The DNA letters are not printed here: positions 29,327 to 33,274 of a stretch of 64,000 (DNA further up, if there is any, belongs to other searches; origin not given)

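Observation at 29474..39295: Tandemly duplicated three-gene cell-surface module built around giant proteins of unassignable family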

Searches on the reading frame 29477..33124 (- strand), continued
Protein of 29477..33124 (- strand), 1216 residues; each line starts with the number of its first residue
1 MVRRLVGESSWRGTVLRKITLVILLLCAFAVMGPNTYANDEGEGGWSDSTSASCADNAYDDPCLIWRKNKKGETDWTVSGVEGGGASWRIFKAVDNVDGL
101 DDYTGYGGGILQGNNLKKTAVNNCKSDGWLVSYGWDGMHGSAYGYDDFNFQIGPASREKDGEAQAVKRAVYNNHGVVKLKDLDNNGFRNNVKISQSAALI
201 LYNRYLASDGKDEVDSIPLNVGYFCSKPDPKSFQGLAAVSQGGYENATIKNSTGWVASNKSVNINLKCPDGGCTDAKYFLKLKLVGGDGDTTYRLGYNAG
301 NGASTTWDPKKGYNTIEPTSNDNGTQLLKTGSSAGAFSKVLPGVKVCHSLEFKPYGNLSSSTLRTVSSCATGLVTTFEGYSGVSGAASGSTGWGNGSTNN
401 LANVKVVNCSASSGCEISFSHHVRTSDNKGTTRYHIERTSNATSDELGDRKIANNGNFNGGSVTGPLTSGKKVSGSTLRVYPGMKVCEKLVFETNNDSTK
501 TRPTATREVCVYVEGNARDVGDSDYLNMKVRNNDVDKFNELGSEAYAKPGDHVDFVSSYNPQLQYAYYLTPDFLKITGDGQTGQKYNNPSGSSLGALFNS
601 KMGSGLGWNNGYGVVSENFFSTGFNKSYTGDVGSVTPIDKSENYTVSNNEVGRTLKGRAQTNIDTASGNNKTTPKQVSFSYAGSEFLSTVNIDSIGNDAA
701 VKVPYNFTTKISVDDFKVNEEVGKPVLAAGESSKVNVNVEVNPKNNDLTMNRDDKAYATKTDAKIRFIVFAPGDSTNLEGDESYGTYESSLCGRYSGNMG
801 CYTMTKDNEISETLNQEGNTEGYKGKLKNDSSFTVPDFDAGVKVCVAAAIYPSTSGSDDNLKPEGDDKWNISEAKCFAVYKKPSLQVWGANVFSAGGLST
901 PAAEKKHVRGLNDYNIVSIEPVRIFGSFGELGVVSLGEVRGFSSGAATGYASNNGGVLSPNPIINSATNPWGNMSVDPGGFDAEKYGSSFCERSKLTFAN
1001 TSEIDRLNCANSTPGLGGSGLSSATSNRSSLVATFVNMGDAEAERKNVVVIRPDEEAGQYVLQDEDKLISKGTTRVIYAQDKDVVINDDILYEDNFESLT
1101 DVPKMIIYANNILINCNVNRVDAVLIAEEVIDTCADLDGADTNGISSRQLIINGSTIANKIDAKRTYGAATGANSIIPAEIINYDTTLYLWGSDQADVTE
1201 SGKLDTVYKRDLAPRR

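Call 46: search_protein_representatives(alignment_id=A1)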
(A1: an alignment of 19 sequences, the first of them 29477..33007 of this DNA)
Query: 19 sequences, 1146 profile positions. Proteins with E-value up to 0.001 (for the whole library): 4102; up to 1e-10: 2871; up to 1e-30: 1821. The best 150 are listed.
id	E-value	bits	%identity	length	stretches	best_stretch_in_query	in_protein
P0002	0.0e+00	1517.0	-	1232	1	11-1146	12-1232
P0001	0.0e+00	1504.6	-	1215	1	13-1146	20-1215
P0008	0.0e+00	1380.7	-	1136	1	4-1146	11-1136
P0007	0.0e+00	1373.4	-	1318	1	4-1146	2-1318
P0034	0.0e+00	1316.8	-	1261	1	2-1146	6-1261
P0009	0.0e+00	1285.7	-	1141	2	311-1146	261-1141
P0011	0.0e+00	1264.4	-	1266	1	2-1146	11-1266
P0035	0.0e+00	1239.7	-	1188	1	7-1146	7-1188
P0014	0.0e+00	1185.0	-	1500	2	163-1145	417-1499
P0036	0.0e+00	1125.7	-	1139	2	11-719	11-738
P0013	0.0e+00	1100.6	-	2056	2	206-1146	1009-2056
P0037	0.0e+00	1086.2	-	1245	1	9-1146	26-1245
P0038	0.0e+00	1075.2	-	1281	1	6-1145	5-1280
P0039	0.0e+00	1041.1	-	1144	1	230-1145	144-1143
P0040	0.0e+00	1040.1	-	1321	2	605-1146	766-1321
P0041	0.0e+00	1025.6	-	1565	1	11-1145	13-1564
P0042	0.0e+00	1017.2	-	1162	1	10-1145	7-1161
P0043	1.5e-296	1003.3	-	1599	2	194-1146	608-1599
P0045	7.4e-292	987.8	-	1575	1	166-1146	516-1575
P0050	5.5e-277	938.5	-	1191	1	13-1146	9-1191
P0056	1.3e-271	920.7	-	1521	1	206-1145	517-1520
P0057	9.4e-271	917.9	-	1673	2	158-1146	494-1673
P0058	1.7e-270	917.0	-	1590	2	217-1146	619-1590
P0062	7.2e-269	911.6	-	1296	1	5-1146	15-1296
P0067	3.4e-265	899.5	-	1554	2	201-1146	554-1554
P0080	8.8e-253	858.3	-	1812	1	208-1145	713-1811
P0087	3.5e-249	846.4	-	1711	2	169-1146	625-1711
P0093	1.0e-246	838.2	-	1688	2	207-1145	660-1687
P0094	1.9e-246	837.3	-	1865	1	197-1146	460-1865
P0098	4.7e-243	826.1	-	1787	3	200-1145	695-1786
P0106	6.4e-232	789.3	-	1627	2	295-1146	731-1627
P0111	6.1e-230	782.7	-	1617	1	168-1146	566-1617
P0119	2.2e-225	767.6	-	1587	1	193-1146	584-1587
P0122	1.0e-223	762.1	-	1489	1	175-1145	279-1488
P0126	7.2e-221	752.7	-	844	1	348-1146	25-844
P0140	9.5e-208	709.2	-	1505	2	189-1145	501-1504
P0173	1.8e-187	642.1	-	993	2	446-1145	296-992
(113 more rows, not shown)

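Call 47: search_protein_families(library=pfam, proteins=[P0013, P0094, P0080, P0098, P0087], max_evalue=0.01)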
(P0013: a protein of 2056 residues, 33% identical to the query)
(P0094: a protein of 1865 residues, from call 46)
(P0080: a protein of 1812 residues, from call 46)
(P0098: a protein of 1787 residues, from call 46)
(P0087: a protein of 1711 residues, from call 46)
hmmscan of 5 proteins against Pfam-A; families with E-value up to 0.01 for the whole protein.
P0013 (2056 aa): 1 family
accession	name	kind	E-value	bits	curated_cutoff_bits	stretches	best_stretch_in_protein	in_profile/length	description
PF18998.6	Flg_new_2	-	0.0015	18.9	23.6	1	423-483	14-72/73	Divergent InlB B-repeat domain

P0094 (1865 aa): 1 family
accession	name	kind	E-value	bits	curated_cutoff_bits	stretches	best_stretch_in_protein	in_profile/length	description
PF19081.6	Ig_7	-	0.0084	16.8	27.3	1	508-565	9-65/84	Ig-like domain CHU_C associated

P0080 (1812 aa): 0 families

P0098 (1787 aa): 3 families
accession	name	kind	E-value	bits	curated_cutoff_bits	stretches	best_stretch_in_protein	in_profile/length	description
PF14200.12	RicinB_lectin_2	-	3.7e-19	69.6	25.6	1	369-452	9-89/89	Ricin-type beta-trefoil lectin domain-like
PF00652.28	Ricin_B_lectin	-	6.4e-07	30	29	1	376-511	4-126/126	Ricin-type beta-trefoil lectin domain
PF20610.3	TED_2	-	1.6e-05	25.3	27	1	40-163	5-125/131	Thioester domain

P0087 (1711 aa): 2 families
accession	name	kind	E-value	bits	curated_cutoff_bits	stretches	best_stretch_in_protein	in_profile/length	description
PF18998.6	Flg_new_2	-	0.0023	18.3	23.6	0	283-327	33-72/73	Divergent InlB B-repeat domain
PF09479.16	Flg_new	-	0.0049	17.4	27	0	488-547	11-64/65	Listeria-Bacteroides repeat domain (List_Bact_rpt)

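Call 48: list_cluster_members(proteins=[P0041, P0035, P0037, P0042, P0050, P0062, P0094, P0080, P0126, P0173])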
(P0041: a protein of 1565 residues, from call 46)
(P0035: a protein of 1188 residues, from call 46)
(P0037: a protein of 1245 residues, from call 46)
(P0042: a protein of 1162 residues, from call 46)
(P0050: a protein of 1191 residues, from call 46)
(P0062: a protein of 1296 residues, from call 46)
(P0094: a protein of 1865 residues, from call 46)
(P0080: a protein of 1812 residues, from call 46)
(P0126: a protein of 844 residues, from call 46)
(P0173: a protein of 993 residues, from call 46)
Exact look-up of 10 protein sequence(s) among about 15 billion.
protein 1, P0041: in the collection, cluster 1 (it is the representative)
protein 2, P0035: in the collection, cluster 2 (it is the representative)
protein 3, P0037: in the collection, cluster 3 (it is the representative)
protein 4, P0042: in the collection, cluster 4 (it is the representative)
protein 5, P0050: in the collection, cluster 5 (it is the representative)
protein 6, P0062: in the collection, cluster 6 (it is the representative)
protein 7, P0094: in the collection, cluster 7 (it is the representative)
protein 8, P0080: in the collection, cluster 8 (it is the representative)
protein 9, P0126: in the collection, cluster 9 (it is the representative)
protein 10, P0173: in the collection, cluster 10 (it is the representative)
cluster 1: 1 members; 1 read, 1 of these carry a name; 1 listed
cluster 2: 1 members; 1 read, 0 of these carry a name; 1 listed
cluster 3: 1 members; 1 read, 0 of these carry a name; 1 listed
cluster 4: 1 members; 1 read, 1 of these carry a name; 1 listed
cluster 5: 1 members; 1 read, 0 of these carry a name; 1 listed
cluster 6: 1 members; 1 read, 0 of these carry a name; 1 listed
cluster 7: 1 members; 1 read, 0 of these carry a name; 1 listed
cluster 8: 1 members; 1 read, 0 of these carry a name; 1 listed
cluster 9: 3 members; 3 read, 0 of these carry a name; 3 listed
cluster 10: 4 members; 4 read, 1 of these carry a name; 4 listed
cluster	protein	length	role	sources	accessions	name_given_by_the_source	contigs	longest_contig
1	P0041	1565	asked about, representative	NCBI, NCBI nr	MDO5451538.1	MAG: hypothetical protein Q4F56_00400 [Candidatus Saccharibacteria bacterium] | hypothetical protein [Candidatus Saccharibacteria bacterium]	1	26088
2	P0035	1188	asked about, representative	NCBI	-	-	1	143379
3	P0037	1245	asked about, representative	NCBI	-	-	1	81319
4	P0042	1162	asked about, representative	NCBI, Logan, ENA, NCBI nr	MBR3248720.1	hypothetical protein IKF89_01685 [Candidatus Saccharibacteria bacterium] | hypothetical protein [Candidatus Saccharibacteria bacterium]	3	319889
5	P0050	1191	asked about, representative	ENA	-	-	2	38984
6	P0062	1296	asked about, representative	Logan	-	-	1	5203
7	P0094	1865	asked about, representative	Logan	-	-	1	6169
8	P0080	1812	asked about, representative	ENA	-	-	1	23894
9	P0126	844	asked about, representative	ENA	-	-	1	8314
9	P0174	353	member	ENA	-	-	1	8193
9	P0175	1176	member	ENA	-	-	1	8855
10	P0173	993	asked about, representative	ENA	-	-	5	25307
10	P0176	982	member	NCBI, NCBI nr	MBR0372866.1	hypothetical protein IJH72_02930 [Candidatus Saccharibacteria bacterium] | hypothetical protein [Candidatus Saccharibacteria bacterium]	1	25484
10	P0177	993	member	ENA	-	-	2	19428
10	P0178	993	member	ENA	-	-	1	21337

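Call 49: find_related_loci(query=A1, collection=genome_contigs, flank=4000)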
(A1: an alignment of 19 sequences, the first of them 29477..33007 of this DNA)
Query A1 (1177 aa) in genome_contigs; peptide patterns used: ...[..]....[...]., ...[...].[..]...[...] (x = any residue, [..] = any of these).
179 stretches matched a pattern; 145 encode a relative of the query (tblastn E <= 1e-3); the best 80 are kept; 76 distinct loci.
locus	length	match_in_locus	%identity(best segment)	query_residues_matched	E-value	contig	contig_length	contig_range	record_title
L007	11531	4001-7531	96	1-1177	0e+0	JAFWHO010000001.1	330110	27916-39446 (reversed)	Candidatus Saccharibacteria bacterium isolate RGIG5746 Sheep_Ileum-2__c883, whole genome shotgun sequence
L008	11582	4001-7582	46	2-1177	0e+0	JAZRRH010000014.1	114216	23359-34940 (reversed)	MAG: Candidatus Nanosyncoccus sp. isolate T1900045355_YK20190045.MAGScoT_cleanbin_000040 SGB_6787_k141_1544749, whole ge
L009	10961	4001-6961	41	190-1176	0e+0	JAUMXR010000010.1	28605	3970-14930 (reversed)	MAG: Candidatus Saccharibacteria bacterium isolate S16M_St_32 NODE_276_length_28605_cov_7.043958, whole genome shotgun s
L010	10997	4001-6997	36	193-1176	2e-163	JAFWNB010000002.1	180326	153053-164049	Candidatus Saccharibacteria bacterium isolate RGIG5889 Sheep_Jejunum-4__c529, whole genome shotgun sequence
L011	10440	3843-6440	39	305-1176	1e-156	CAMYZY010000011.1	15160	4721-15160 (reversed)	MAG TPA_asm: uncultured Candidatus Saccharibacteria bacterium isolate SRR10912535_bin.82_metaWRAP_v1.3_MAG genome assemb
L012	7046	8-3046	35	193-1176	2e-153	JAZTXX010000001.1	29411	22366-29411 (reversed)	MAG: Candidatus Nanosyncoccus sp. isolate T1900045328_YK20190017.MAGScoT_cleanbin_000055 SGB_6487_k141_230918, whole gen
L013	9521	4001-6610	39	315-1176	2e-149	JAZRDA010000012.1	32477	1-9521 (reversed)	MAG: Candidatus Nanosyncoccus sp. isolate T1900045509_YK20190203.MAGScoT_cleanbin_000035 SGB_7548_k141_638740, whole gen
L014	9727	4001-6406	40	369-1176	2e-148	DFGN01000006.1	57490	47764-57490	MAG TPA_asm: Candidatus Saccharibacteria bacterium UBA3749 UBA3749_contig_27621, whole genome shotgun sequence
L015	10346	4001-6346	40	369-1176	2e-147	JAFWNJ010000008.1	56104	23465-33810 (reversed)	Candidatus Saccharibacteria bacterium isolate RGIG5897 Sheep_Jejunum-5__c562, whole genome shotgun sequence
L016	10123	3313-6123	36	195-1176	3e-147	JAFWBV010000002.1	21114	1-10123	Candidatus Saccharibacteria bacterium isolate RGIG5597 Sheep_Duodenum-1__c329, whole genome shotgun sequence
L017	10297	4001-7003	41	193-1176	0e+0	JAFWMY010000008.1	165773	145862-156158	Candidatus Saccharibacteria bacterium isolate RGIG5886 Sheep_Jejunum-4__c757, whole genome shotgun sequence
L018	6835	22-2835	34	195-1176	1e-140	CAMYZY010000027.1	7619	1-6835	MAG TPA_asm: uncultured Candidatus Saccharibacteria bacterium isolate SRR10912535_bin.82_metaWRAP_v1.3_MAG genome assemb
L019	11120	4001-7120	34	175-1176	4e-138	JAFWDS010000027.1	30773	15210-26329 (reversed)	Candidatus Saccharibacteria bacterium isolate RGIG5646 Sheep_Duodenum-3__c511822, whole genome shotgun sequence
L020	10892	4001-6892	34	194-1176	2e-137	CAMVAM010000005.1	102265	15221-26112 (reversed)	MAG TPA_asm: uncultured Candidatus Saccharibacteria bacterium isolate SRR8387716_bin.80_metaWRAP_v1.3_MAG genome assembl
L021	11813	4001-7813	34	13-1176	1e-136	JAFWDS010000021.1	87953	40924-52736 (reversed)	Candidatus Saccharibacteria bacterium isolate RGIG5646 Sheep_Duodenum-3__c256022, whole genome shotgun sequence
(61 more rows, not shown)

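Call 76: fold_search(model_id=the predicted structure, library=viral)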
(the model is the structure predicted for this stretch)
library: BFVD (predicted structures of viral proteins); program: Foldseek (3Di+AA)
matches with E <= 10: 712; with E <= 0.001: 71
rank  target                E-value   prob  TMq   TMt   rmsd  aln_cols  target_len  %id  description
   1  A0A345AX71            4.2e-08  1.00  0.16  0.19  24.0      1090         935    8  (no name in the UniProt tables at hand)
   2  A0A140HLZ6            7.5e-08  1.00  0.10  0.12  23.1       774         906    8  Peptidase S74 domain-containing protein [Bacillus phage Deep Blue]
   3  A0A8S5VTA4            8.2e-08  1.00  0.15  0.18  23.8      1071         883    9  (no name in the UniProt tables at hand)
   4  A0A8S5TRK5            2.3e-07  1.00  0.12  0.19  19.7       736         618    7  Uncharacterized protein [Siphoviridae sp. ct1SN28]
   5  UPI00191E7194         3.6e-07  0.99  0.10  0.14  49.1       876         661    8  (no name look-up for this kind of identifier)
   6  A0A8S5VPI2            3.8e-07  0.99  0.08  0.12  34.4       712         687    9  (no name in the UniProt tables at hand)
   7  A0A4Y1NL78            1.7e-06  1.00  0.13  0.30  12.8       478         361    9  Highly immunogenic outer capsid protein [Acinetobacter phage AM101]
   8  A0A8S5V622            3.6e-06  1.00  0.17  0.26  12.3       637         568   10  Uncharacterized protein [Myoviridae sp. ct4uh47]
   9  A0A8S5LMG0            5.2e-06  1.00  0.15  0.28  14.3       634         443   11  Uncharacterized protein [Siphoviridae sp. ctDuC3]
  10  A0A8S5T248            5.7e-06  1.00  0.15  0.23  15.2       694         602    8  Uncharacterized protein [Siphoviridae sp. cteEJ17]
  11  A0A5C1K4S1            5.7e-06  0.99  0.11  0.14  19.1       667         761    9  (no name in the UniProt tables at hand)
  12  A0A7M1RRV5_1          6.3e-06  1.00  0.10  0.09  21.1       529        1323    9  Internalin-like protein [uncultured phage cr52_1]
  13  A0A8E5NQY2            6.3e-06  0.96  0.13  0.12  40.9      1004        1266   10  (no name in the UniProt tables at hand)
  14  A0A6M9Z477            1.2e-05  0.69  0.07  0.10  46.4       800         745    7  (no name in the UniProt tables at hand)
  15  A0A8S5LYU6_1          1.7e-05  0.84  0.08  0.09  38.0       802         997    9  DUF1566 domain-containing protein [Siphoviridae sp. ctkcl3]
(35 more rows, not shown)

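Call 91: search_protein_families(library=pfam, proteins=[P0043, P0045, P0056, P0057, P0058, P0067], max_evalue=0.001)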
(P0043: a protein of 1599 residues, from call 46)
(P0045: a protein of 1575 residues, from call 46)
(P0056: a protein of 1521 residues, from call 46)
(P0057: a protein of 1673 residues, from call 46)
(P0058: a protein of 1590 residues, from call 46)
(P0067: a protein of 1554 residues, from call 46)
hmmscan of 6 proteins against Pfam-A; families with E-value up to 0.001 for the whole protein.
P0043 (1599 aa): 0 families

P0045 (1575 aa): 0 families

P0056 (1521 aa): 0 families

P0057 (1673 aa): 0 families

P0058 (1590 aa): 0 families

P0067 (1554 aa): 2 families
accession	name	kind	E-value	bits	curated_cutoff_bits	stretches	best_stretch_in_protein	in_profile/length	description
PF09479.16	Flg_new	-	2.1e-11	44.2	27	0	498-553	12-64/65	Listeria-Bacteroides repeat domain (List_Bact_rpt)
PF18998.6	Flg_new_2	-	0.00015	22.1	23.6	0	297-370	5-71/73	Divergent InlB B-repeat domain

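Call 92: search_protein_families(library=pfam, proteins=[P0093, P0106, P0111, P0119, P0140, P0122], max_evalue=0.001)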
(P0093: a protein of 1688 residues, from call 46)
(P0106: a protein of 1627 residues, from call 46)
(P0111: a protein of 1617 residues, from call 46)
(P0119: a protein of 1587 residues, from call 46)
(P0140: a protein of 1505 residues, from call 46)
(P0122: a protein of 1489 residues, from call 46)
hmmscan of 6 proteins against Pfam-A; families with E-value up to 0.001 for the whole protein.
P0093 (1688 aa): 0 families

P0106 (1627 aa): 1 family
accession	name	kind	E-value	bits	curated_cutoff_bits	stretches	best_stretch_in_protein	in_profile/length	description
PF09479.16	Flg_new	-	0.00031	21.2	27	1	560-615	7-62/65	Listeria-Bacteroides repeat domain (List_Bact_rpt)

P0111 (1617 aa): 0 families

P0119 (1587 aa): 1 family
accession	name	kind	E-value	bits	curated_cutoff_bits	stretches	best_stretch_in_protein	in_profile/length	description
PF09479.16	Flg_new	-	3.5e-05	24.3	27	1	619-677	11-64/65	Listeria-Bacteroides repeat domain (List_Bact_rpt)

P0140 (1505 aa): 0 families

P0122 (1489 aa): 0 families
